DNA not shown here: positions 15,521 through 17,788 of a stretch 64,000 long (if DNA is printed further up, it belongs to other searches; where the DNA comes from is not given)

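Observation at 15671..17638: Orphan class III nucleotidyl cyclase with a large unknown N-terminal domain, in its own promoter/terminator cassette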

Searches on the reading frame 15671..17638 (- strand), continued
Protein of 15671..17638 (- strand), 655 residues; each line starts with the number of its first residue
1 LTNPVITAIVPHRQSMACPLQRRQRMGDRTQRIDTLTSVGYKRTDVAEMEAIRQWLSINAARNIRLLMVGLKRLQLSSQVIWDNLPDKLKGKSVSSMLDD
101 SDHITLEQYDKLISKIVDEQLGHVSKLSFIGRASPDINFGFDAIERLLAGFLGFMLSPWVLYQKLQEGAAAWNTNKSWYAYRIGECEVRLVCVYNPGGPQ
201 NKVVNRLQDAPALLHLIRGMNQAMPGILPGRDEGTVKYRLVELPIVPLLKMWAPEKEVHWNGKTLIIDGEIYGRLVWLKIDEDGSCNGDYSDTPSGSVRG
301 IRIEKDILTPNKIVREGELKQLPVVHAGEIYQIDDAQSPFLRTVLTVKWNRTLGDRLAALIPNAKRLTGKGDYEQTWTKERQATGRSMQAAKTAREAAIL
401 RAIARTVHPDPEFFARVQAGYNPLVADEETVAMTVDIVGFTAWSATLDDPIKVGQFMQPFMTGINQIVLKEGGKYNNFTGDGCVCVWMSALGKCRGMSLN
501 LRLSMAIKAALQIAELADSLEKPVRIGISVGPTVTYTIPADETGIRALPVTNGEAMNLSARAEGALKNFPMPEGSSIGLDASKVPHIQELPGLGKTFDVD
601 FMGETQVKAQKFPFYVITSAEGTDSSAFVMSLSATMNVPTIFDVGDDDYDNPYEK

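Call 36: search_protein_families(library=pfam, alignment_id=A3, max_evalue=0.01)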
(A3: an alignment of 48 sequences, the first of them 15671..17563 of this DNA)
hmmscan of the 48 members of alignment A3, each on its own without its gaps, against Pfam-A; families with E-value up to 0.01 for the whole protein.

A. member 1, window:15671-17563:- (630 aa): 1 family
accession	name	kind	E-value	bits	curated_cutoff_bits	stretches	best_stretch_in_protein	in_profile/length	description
PF00211.25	Guanylate_cyc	-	0.002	18.2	21.9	1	408-513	12-116/183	Adenylate and Guanylate cyclase catalytic domain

B. families by the number of members that match (of 48 scanned): 3 families
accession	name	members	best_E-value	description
PF00211.25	Guanylate_cyc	30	4.7e-17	Adenylate and Guanylate cyclase catalytic domain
PF00990.26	GGDEF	1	0.0055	Diguanylate cyclase, GGDEF domain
PF19969.4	VMAP-M8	1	0.0083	vWA-MoxR associated protein middle region (VMAP-M) 8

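Call 46: find_related_loci(query=A5, collection=genome_contigs, flank=10000)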
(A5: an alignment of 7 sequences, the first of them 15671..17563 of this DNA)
Query A5 (630 aa) in genome_contigs; peptide patterns used: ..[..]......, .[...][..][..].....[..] (x = any residue, [..] = any of these).
27 stretches matched a pattern; 1 encode a relative of the query (tblastn E <= 1e-3); 1 distinct loci.
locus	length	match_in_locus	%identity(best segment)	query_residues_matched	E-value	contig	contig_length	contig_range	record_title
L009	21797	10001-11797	40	23-616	3e-137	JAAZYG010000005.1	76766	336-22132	MAG: Candidatus Uhrbacteria bacterium isolate bin41o c_000002555054, whole genome shotgun sequence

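Call 78: search_protein_families(library=ncbifam, proteins=[window:15671-17563:-], max_evalue=1)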
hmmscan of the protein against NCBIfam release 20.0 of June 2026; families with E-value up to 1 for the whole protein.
window:15671-17563:- (630 aa): 0 families

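Call 79: search_protein_families(library=padloc, alignment_id=A3, max_evalue=0.001)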
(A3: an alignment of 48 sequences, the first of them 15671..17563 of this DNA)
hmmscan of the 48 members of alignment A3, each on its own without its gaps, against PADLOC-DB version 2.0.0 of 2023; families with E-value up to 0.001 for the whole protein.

A. member 1, window:15671-17563:- (630 aa): 2 families
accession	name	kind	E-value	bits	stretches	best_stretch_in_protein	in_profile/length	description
PDLC00734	PycC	-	3.3e-08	31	1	364-538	146-321/374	Pycsar cyclase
PDLC02367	PycC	-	0.00033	18.1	1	427-508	65-147/226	-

B. families by the number of members that match (of 48 scanned): 9 families
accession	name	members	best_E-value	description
PDLC00734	PycC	25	3e-18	Pycsar cyclase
PDLC02367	PycC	11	1e-08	-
PDLC02370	PycC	5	4.4e-08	-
PDLC00766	PycC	4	8.5e-06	Pycsar cyclase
PDLC02369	PycC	3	1.9e-05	-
PDLC00761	PycC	2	0.00049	Pycsar cyclase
PDLC00763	PycC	1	0.00015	Pycsar cyclase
PDLC02366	PycC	1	0.00033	-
PDLC00765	PycC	1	0.00051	Pycsar cyclase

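Call 87: find_encoding_contigs(protein=P0004, flank=8000, max_places=2)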
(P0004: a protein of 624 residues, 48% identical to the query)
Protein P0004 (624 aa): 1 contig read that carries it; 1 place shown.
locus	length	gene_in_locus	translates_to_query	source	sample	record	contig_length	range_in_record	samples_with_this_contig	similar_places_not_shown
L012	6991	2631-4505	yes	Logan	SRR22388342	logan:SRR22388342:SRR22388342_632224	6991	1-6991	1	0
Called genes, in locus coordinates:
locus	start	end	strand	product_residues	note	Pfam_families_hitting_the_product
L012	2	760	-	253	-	?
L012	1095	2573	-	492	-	PF01553:Acyltransferase, PF12710:HAD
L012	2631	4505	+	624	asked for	-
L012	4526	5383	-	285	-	-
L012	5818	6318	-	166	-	PF20935:DUF6847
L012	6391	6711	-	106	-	-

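Call 91: search_protein_families(library=pfam, proteins=[L001:7152-7772:+, L012:4526-5383:-], max_evalue=1)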
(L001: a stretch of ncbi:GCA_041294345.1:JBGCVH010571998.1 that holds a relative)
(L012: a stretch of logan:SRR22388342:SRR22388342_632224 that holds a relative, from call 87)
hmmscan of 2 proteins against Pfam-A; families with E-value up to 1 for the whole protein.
L001:7152-7772:+ (206 aa): 0 families

L012:4526-5383:- (285 aa): 2 families
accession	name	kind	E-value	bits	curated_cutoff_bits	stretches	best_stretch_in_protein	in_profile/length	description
PF02579.22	Nitro_FeMo-Co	-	0.12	13.2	26.3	1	38-82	35-78/94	Dinitrogenase iron-molybdenum cofactor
PF01368.27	DHH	-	0.26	12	28.1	1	51-89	40-74/125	DHH family, N-terminal domain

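Call 101: find_related_loci(query=A5, collection=viral_contigs, flank=5000)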
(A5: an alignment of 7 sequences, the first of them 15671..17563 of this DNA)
Query A5 (630 aa) in viral_contigs; peptide patterns used: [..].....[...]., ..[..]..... (x = any residue, [..] = any of these).
32 stretches matched a pattern, but none encodes a relative of the query by tblastn (E <= 1e-3).

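Call 102: find_related_loci(query=A5, collection=metagenome_contigs, flank=6000)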
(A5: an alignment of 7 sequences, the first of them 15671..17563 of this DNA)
Query A5 (630 aa) in metagenome_contigs; peptide patterns used: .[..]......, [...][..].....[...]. (x = any residue, [..] = any of these).
179 stretches matched a pattern; 2 encode a relative of the query (tblastn E <= 1e-3); 2 distinct loci.
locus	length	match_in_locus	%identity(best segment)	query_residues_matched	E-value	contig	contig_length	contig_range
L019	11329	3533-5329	38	26-619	1e-121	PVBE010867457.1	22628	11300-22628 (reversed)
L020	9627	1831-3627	38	26-619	5e-121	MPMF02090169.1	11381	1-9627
